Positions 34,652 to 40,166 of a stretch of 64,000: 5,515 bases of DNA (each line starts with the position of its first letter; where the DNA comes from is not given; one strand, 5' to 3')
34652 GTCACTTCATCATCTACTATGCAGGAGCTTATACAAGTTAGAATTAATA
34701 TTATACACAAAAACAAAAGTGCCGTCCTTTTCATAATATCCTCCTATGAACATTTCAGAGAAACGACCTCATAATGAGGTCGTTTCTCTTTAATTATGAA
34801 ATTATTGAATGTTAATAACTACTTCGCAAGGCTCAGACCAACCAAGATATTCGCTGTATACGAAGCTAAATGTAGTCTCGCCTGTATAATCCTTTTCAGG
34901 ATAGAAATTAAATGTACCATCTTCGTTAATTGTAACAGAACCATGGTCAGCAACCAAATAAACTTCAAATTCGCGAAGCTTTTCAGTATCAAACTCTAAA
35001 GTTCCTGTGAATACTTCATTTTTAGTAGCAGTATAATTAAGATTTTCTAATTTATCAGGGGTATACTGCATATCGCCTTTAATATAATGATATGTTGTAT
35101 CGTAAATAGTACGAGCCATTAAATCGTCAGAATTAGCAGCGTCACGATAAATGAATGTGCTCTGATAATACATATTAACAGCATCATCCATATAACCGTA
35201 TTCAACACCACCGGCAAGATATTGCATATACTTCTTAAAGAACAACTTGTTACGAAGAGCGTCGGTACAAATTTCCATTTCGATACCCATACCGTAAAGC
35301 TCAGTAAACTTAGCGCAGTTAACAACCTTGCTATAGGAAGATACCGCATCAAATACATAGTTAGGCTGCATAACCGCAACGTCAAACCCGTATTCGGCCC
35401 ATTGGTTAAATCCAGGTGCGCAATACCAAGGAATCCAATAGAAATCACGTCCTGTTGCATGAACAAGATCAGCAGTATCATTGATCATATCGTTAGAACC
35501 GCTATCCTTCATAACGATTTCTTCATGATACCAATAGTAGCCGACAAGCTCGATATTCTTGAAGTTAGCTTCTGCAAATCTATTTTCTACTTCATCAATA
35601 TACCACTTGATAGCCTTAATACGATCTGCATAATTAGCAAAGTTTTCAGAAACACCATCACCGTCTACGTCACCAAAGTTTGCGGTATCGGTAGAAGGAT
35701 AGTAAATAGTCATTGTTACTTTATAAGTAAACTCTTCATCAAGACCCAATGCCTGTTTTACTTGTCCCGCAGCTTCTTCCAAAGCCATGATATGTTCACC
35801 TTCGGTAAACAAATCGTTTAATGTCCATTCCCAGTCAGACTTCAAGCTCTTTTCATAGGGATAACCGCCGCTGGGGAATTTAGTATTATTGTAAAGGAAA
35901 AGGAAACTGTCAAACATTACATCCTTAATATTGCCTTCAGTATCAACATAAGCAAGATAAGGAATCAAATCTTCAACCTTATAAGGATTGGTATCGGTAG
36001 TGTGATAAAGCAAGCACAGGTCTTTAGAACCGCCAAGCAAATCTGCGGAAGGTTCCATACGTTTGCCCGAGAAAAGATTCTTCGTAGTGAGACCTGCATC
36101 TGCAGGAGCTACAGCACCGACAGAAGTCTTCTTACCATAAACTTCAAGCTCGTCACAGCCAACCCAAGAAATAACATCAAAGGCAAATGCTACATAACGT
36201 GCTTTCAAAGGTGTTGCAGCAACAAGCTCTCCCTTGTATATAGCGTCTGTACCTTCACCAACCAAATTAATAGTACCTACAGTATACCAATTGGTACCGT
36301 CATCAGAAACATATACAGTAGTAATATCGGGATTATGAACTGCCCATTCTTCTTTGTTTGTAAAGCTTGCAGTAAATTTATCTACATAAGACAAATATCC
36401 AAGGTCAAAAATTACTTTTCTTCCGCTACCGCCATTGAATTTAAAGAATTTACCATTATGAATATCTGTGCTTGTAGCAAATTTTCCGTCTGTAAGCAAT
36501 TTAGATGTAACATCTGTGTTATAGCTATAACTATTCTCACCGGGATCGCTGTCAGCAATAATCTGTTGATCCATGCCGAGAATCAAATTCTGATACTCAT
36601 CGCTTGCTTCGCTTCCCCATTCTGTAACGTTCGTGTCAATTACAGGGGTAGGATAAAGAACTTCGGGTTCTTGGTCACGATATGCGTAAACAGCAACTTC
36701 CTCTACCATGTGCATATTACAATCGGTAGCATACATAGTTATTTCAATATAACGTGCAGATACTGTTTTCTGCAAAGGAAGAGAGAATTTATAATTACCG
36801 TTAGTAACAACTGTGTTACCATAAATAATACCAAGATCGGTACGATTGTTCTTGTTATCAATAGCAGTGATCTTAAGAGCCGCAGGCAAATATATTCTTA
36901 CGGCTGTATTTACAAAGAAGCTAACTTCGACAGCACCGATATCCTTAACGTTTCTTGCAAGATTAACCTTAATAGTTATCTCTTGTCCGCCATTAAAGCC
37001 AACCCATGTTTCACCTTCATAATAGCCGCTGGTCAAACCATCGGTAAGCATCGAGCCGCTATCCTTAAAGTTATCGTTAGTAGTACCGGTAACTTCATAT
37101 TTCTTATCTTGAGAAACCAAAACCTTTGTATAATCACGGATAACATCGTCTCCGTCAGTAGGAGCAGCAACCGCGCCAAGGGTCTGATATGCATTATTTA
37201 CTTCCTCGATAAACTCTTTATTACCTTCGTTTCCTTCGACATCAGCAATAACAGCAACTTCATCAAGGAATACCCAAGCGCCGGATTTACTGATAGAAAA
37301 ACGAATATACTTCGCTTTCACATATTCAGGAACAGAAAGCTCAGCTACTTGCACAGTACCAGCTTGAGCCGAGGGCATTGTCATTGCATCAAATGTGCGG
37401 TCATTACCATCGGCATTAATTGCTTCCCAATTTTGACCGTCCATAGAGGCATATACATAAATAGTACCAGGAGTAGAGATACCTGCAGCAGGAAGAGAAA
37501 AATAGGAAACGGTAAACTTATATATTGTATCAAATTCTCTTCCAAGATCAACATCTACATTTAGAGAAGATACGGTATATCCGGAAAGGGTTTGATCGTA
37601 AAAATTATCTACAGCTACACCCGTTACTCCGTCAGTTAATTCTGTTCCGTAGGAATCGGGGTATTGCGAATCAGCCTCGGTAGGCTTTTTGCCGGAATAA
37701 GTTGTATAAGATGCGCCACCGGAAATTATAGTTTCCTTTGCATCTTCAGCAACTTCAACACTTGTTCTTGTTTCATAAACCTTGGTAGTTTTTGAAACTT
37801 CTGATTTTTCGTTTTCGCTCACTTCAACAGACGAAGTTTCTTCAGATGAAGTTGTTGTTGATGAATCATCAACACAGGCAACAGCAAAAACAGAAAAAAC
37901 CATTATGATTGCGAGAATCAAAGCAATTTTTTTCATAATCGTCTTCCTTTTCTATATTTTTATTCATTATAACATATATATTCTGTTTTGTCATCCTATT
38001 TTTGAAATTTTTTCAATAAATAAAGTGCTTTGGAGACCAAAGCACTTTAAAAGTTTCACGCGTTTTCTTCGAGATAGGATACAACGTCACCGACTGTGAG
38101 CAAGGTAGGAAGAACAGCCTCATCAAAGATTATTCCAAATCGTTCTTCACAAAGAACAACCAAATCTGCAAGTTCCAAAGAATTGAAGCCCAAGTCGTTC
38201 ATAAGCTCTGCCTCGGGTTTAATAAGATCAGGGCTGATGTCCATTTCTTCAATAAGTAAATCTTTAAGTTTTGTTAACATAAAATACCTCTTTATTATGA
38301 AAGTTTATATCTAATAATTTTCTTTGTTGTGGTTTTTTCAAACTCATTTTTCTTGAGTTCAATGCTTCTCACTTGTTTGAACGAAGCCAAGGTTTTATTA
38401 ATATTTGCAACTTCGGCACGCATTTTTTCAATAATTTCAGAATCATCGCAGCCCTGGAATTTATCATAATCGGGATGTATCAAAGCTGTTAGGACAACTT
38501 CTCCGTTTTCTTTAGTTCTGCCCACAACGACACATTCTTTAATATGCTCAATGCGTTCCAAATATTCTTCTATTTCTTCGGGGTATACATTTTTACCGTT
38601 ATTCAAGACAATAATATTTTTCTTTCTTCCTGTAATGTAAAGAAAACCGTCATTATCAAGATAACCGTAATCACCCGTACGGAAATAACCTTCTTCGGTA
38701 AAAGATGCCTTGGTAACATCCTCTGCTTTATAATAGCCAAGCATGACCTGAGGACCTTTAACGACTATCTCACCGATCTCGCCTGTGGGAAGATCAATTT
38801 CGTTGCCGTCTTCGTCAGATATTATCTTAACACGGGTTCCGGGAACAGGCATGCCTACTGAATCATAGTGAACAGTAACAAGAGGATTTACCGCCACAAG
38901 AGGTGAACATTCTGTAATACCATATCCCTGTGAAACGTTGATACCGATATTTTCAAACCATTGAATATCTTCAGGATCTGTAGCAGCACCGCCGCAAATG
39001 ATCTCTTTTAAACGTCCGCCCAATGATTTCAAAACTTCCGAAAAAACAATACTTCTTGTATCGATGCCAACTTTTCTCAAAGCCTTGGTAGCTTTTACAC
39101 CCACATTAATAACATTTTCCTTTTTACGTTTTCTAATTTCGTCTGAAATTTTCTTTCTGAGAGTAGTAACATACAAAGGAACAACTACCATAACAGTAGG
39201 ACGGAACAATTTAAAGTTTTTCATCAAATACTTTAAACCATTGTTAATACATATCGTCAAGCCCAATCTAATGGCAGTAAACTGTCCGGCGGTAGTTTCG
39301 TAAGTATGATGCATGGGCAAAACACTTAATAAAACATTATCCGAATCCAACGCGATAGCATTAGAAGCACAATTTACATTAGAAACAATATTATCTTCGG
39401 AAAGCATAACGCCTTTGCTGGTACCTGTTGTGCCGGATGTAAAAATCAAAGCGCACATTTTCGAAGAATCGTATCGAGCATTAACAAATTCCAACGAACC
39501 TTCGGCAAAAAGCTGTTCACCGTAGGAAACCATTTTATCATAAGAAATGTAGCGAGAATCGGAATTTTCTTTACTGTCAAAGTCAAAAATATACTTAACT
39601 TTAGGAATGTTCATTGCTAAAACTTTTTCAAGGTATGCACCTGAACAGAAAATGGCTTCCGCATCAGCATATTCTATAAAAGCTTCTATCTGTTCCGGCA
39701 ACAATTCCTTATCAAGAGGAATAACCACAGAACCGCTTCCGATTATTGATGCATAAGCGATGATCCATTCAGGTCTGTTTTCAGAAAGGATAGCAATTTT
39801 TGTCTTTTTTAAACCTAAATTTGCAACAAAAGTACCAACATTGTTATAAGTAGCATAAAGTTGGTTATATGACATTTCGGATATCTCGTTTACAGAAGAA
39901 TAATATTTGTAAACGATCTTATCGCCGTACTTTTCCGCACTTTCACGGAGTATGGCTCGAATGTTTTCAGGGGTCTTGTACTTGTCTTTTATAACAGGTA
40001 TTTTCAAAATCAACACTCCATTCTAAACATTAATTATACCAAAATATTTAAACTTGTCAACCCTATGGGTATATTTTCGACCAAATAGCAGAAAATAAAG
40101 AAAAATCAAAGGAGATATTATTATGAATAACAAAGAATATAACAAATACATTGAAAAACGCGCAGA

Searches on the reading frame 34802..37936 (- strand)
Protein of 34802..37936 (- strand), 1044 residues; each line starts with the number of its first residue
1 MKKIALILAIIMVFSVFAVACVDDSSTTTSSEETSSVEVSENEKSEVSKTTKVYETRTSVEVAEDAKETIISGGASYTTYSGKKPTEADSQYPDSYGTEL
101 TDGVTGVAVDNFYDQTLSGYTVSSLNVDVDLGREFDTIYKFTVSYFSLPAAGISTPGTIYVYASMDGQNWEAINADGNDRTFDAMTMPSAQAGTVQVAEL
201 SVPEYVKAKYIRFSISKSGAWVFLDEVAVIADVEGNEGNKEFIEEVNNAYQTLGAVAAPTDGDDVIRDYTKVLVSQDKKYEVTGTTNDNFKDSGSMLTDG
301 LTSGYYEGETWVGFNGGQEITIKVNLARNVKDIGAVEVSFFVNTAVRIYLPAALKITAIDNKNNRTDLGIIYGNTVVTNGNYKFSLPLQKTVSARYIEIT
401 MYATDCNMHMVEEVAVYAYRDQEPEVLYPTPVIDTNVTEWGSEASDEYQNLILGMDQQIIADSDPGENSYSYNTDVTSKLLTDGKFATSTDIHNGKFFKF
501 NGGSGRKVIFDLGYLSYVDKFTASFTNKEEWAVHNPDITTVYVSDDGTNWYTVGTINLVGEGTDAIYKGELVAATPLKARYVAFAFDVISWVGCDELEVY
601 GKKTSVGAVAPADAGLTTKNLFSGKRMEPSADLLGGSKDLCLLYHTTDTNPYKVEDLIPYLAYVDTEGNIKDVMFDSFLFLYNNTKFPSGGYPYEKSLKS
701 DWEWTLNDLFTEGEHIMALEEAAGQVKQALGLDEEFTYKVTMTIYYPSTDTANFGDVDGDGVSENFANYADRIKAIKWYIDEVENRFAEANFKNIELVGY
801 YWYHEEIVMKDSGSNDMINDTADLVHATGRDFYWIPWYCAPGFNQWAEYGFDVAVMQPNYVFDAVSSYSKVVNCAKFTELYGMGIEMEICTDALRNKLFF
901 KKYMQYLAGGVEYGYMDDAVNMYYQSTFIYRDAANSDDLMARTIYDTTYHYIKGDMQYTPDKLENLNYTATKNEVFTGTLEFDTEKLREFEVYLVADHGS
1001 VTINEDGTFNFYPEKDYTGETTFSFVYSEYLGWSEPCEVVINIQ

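Call 30: search_protein_families(library=pfam, proteins=[window:34802-37936:-], max_evalue=0.0001)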
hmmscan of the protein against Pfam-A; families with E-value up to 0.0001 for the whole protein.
window:34802-37936:- (1044 aa): 3 families
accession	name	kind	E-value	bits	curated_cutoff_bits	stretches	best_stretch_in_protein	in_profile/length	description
PF16147.10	DUF4855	-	5.9e-105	351.3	27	1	639-949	1-312/313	Domain of unknown function (DUF4855)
PF00754.31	F5_F8_type_C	-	7.7e-09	36.2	28.2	0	499-585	28-111/127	F5/8 type C domain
PF17892.7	Cadherin_5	-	1.4e-08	34.9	26.5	1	964-1026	18-80/98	Cadherin-like domain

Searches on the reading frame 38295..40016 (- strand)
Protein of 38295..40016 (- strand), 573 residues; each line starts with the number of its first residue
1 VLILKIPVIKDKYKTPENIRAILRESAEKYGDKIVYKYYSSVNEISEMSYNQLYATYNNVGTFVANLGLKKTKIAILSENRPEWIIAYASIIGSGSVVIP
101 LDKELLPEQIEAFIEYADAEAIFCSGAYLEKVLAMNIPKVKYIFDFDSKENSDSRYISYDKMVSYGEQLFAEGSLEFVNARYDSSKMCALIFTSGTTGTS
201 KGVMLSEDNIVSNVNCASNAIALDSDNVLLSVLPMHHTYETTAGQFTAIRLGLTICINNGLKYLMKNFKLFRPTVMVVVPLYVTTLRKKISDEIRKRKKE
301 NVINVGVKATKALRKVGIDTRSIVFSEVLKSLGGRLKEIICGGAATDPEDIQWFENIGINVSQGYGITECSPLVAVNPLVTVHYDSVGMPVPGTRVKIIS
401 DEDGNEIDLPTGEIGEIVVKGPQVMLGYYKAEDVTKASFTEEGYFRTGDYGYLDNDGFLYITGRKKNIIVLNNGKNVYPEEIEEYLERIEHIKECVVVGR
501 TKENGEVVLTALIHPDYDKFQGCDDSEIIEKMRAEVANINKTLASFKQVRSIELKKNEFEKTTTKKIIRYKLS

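Call 7: search_protein_families(library=pfam, proteins=[window:38295-40016:-], max_evalue=0.001)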
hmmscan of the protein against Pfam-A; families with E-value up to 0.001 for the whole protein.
window:38295-40016:- (573 aa): 3 families
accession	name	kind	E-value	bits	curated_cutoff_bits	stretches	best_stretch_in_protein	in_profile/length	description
PF00501.34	AMP-binding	-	1.4e-72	245.1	29.9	1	23-429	1-384/384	AMP-binding enzyme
PF23562.2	AMP-binding_C_3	-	1.7e-10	41.8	20.8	1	467-570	2-106/124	AMP-binding enzyme C-terminal domain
PF13193.12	AMP-binding_C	-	0.00018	22.8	24.5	1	481-566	1-76/76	AMP-binding enzyme C-terminal domain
